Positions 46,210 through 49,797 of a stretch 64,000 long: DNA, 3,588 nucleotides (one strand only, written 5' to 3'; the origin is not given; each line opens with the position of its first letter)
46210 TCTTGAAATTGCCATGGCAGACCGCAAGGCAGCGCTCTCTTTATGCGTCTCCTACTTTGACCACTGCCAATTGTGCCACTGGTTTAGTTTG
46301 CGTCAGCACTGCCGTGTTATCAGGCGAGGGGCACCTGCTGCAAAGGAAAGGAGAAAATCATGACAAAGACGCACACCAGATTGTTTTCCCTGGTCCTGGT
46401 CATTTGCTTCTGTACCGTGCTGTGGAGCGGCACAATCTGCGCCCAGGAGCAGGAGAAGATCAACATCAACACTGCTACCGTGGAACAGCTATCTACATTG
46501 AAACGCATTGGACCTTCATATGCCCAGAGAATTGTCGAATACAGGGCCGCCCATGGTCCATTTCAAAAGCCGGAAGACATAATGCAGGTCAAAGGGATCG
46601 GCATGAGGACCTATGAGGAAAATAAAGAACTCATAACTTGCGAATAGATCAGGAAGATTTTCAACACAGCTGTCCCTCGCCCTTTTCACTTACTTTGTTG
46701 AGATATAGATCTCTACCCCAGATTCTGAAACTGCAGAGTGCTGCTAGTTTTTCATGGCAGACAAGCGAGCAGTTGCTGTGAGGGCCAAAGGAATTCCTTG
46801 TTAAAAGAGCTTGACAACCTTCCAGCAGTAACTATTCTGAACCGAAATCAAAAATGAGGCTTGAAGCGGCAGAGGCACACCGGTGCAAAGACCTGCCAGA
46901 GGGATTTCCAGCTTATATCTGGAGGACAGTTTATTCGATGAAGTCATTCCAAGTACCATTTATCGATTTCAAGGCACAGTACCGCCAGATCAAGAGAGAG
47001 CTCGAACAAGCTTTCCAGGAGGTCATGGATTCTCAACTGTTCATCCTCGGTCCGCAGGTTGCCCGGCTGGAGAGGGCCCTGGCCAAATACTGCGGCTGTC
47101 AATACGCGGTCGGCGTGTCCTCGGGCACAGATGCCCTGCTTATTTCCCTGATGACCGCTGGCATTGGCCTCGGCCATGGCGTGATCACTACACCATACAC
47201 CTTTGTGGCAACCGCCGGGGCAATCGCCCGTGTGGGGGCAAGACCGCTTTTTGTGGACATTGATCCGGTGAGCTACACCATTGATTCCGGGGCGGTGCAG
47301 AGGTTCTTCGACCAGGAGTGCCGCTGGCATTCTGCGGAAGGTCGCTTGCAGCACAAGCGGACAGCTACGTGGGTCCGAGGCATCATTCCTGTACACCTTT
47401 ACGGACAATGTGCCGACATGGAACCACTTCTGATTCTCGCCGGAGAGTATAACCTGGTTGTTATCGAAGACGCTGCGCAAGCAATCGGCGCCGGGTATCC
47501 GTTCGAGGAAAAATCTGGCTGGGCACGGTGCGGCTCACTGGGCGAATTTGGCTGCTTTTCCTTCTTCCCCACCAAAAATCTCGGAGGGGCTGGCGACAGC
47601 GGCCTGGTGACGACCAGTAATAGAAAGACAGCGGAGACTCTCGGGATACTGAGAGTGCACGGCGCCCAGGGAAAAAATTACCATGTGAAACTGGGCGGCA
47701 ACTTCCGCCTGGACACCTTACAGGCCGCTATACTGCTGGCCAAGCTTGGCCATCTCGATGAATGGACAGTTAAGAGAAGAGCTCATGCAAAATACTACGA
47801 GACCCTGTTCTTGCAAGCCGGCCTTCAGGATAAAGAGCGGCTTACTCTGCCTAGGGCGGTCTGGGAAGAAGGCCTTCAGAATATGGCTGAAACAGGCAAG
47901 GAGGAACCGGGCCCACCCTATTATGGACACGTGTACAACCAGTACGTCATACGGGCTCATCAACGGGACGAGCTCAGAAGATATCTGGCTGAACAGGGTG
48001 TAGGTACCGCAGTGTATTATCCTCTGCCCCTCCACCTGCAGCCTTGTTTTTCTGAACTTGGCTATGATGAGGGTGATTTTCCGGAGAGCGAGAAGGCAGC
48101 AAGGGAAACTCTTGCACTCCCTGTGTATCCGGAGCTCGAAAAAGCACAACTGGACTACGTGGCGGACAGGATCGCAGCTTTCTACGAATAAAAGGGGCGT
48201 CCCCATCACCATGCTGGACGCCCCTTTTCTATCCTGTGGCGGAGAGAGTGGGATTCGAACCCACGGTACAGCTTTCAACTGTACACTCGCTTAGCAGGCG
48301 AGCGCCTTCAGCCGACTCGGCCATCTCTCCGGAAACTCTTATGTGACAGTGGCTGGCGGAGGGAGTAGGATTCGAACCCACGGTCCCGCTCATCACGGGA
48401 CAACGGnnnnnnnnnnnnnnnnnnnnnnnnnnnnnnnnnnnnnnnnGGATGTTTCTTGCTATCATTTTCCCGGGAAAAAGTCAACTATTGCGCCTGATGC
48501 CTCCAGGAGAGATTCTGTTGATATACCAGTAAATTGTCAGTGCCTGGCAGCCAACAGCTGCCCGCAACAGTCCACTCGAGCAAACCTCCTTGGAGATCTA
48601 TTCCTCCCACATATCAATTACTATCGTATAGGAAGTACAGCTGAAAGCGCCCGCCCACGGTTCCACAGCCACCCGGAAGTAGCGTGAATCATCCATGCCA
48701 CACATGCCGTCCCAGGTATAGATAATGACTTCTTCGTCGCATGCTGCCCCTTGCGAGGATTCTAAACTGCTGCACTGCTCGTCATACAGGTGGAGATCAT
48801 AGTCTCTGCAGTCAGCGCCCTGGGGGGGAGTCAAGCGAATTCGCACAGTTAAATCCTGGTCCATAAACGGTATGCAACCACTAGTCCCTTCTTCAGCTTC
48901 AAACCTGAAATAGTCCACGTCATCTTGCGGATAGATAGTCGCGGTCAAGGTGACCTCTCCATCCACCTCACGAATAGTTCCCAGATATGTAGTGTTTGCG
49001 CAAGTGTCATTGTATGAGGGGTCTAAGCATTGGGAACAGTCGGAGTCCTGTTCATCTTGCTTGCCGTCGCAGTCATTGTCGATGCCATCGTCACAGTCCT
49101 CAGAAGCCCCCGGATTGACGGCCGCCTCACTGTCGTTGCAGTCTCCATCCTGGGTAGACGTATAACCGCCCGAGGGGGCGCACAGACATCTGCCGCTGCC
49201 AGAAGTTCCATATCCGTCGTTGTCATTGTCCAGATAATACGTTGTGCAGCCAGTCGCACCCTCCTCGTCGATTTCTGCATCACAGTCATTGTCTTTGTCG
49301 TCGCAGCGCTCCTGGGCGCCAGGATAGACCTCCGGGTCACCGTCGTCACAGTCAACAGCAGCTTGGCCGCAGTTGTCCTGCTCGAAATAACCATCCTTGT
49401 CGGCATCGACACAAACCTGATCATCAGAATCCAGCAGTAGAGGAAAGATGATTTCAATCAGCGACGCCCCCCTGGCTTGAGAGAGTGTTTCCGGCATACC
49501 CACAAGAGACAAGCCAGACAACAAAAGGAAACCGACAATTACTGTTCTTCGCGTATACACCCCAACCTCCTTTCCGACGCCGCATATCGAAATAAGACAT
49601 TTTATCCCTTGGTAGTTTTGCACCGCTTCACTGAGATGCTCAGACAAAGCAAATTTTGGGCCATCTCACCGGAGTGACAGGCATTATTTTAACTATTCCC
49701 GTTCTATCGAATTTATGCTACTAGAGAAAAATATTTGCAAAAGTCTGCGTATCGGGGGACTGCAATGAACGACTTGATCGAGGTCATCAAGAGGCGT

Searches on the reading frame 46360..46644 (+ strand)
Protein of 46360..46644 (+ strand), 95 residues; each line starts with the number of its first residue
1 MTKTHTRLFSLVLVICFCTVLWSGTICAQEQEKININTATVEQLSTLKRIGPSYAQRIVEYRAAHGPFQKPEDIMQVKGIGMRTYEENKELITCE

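Call 27: search_protein_families(library=pfam, proteins=[window:46360-46644:+], max_evalue=0.001)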
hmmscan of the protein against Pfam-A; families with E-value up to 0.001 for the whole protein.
window:46360-46644:+ (95 aa): 5 families
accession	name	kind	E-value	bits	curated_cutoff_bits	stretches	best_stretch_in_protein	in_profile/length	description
PF12836.13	HHH_3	-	4e-23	81.7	27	1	30-93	2-65/65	Helix-hairpin-helix motif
PF00633.29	HHH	-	2.9e-07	30.4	24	1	34-61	3-30/30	Helix-hairpin-helix motif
PF03934.19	T2SSK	-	2.5e-06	28.2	24.2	1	34-81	1-48/63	Type II secretion system (T2SS), protein K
PF12826.13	HHH_2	-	0.00036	21.1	27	0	35-61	28-54/64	Helix-hairpin-helix motif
PF14520.12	HHH_5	-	0.00055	20.8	27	0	38-60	31-53/57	Helix-hairpin-helix domain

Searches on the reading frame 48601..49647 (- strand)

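Call 27: search_protein_families(library=pfam, proteins=[window:48601-49647:-], max_evalue=0.001)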
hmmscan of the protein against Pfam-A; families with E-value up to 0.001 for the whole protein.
window:48601-49647:- (349 aa): 1 family
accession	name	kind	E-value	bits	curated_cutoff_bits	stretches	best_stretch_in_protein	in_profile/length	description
PF11617.13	Cu-binding_MopE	-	4.7e-15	56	27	2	169-199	1-30/30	Putative metal-binding motif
